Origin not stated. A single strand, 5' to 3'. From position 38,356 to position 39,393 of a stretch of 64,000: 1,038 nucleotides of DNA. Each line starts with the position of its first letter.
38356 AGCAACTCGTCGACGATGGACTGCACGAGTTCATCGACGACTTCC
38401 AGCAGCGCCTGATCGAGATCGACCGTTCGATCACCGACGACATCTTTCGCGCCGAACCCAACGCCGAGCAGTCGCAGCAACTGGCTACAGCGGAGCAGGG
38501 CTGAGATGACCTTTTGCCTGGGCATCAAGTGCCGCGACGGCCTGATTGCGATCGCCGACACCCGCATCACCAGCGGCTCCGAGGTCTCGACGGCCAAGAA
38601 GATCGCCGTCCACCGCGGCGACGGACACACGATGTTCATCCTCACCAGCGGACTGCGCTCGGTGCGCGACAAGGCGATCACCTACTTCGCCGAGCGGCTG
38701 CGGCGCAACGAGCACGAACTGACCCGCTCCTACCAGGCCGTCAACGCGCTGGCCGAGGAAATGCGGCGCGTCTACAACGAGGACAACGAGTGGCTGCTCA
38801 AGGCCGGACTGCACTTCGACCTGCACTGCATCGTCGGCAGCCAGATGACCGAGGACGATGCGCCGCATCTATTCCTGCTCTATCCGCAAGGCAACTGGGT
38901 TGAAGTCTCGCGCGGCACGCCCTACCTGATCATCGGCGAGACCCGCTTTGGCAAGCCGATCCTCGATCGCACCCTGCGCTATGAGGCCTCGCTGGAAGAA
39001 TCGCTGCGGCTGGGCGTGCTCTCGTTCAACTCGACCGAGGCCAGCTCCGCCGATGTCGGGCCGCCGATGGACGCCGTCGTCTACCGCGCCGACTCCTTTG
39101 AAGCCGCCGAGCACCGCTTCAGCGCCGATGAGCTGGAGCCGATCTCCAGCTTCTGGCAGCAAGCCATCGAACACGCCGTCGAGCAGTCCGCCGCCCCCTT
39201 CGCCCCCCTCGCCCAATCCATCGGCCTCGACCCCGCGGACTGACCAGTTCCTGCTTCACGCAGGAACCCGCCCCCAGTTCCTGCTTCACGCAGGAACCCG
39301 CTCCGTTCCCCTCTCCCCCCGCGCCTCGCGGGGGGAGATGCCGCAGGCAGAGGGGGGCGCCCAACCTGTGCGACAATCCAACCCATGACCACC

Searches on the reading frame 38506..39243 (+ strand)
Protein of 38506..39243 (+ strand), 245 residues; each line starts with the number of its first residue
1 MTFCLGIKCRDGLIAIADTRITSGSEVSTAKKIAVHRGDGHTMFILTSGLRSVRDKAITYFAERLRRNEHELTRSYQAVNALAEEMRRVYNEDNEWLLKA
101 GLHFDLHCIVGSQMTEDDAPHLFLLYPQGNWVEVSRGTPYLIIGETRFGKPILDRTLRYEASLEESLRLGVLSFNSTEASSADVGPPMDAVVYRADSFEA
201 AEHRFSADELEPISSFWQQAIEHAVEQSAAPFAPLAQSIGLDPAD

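Call 68: find_related_loci(query=window:38506-39243:+, collection=genome_contigs, flank=9000)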
Query window:38506-39243:+ (245 aa) in genome_contigs; peptide patterns used: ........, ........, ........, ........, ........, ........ (x = any residue, [..] = any of these).
539 stretches matched a pattern; 492 encode a relative of the query (tblastn E <= 1e-3); the best 80 are kept; 80 distinct loci.
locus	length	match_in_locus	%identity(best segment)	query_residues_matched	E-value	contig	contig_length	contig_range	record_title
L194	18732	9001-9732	95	1-244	7e-159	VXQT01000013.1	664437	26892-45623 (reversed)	MAG: Chloroflexi bacterium isolate SB0664_bin_15 NODE_4_length_664437_cov_58.941352, whole genome shotgun sequence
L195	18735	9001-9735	87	1-245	5e-149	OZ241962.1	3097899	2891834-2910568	MAG: Dehalococcoidia bacterium isolate 3270897d-fe61-4464-a15a-05fd473d2b13 genome assembly, chromosome: 1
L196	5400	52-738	93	16-244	6e-146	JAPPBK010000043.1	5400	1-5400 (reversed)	MAG: Chloroflexota bacterium isolate IRC2_bin_8 NODE_1893_length_5400_cov_6.58559, whole genome shotgun sequence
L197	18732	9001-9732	82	1-244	6e-140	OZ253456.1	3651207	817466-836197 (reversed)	MAG: Dehalococcoidia bacterium isolate 4ae44683-8927-4024-8904-3ea2ed4a1db5 genome assembly, chromosome: 1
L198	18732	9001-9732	82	1-244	2e-139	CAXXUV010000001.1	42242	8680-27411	MAG: Dehalococcoidia bacterium isolate 53e0c16e-ff2d-4f84-9f2e-96c73ee24ba6 genome assembly, contig: contig_1, whole gen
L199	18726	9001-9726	82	1-242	3e-139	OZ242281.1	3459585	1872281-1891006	MAG: Dehalococcoidia bacterium isolate 5b41c312-3693-4c79-a24d-842b6111755b genome assembly, chromosome: 1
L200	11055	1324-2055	82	1-244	2e-139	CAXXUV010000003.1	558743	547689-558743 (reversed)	MAG: Dehalococcoidia bacterium isolate 53e0c16e-ff2d-4f84-9f2e-96c73ee24ba6 genome assembly, contig: contig_3, whole gen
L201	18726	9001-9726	82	1-242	6e-139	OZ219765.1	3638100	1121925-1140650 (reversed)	MAG: Dehalococcoidia bacterium isolate 2efd49d1-a845-418d-b650-c606456da4a2 genome assembly, chromosome: 2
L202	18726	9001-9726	81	1-242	2e-138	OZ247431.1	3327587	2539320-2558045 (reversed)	MAG: Dehalococcoidia bacterium isolate c15901d5-d28f-4d5c-bcfc-8c60e7bd0c97 genome assembly, chromosome: 1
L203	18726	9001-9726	81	1-242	1e-137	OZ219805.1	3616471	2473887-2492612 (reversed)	MAG: Dehalococcoidia bacterium isolate c58c6e01-4a6e-4794-97be-e35f15c585e3 genome assembly, chromosome: 3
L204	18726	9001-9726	81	1-242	6e-137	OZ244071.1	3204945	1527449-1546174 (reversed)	MAG: Dehalococcoidia bacterium isolate 772cc28d-f118-45af-92c8-bcb28103da5b genome assembly, chromosome: 1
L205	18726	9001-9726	81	1-242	4e-137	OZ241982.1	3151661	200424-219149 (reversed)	MAG: Dehalococcoidia bacterium isolate a2993f7c-5a6d-48af-91e8-092aec37f8f7 genome assembly, chromosome: 1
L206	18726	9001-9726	81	1-242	5e-137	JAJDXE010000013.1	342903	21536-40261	MAG: Dehalococcoidia bacterium isolate jk18x25bins.9 k141_215665, whole genome shotgun sequence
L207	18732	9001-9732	80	1-244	1e-136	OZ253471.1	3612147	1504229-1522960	MAG: Dehalococcoidia bacterium isolate 41ac3497-52d9-4345-8c76-2a61940320b0 genome assembly, chromosome: 1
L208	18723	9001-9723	81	1-241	1e-136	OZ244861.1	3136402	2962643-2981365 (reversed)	MAG: Dehalococcoidia bacterium isolate c89b5861-ddb0-43db-8093-953e815e1e37 genome assembly, chromosome: 1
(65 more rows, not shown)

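Call 85: search_protein_families(library=phrogs, proteins=[L194:10031-11773:+], max_evalue=0.01)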
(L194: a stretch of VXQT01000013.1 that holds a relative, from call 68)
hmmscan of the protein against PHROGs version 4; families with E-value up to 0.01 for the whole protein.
L194:10031-11773:+ (580 aa): 0 families

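Call 88: search_protein_families(library=pfam, proteins=[L202:10121-12664:-], max_evalue=0.001)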
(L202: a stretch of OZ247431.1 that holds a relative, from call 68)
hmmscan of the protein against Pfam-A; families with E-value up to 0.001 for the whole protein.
L202:10121-12664:- (848 aa): 1 family
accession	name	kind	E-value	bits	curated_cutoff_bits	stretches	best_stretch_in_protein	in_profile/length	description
PF07669.17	Eco57I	-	4.8e-08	33.7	25.3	1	340-533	3-158/171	Eco57I restriction-modification methylase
